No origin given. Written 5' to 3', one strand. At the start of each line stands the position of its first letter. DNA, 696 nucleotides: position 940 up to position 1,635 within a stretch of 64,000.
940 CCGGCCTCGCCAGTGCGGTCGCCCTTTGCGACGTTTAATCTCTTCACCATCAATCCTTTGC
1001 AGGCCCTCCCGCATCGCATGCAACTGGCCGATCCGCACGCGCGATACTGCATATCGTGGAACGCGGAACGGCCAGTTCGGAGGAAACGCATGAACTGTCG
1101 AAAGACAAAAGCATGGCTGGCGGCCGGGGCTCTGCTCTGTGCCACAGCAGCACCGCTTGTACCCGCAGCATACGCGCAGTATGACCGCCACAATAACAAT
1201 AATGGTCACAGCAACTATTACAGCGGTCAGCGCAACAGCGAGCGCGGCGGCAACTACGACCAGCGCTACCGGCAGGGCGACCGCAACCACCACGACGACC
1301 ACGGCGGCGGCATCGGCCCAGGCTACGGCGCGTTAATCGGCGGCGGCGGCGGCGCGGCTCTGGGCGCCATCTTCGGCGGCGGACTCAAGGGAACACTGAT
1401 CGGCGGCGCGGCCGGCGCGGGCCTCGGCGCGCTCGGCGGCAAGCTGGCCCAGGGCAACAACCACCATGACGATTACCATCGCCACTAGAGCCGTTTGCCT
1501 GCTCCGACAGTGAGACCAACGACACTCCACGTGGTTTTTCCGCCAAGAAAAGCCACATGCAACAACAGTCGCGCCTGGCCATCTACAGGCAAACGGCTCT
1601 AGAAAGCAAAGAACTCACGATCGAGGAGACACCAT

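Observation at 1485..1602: Structured ~115-bp repeat family with covarying outer stems and a conserved core hairpin (copy A)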

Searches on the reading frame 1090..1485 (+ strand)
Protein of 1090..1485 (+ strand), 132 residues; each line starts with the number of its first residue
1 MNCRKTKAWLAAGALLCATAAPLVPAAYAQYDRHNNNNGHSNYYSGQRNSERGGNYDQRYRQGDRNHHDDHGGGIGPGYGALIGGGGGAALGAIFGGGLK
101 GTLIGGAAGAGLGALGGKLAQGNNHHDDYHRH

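Call 65: search_protein_families(library=pfam, proteins=[window:1090-1485:+], max_evalue=0.01)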
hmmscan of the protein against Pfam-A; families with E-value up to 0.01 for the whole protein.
window:1090-1485:+ (132 aa): 1 family
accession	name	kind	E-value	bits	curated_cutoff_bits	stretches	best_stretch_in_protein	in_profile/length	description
PF13441.11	Gly-zipper_YMGG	-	0.00053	20.1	28.9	1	80-118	6-44/45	YMGG-like Gly-zipper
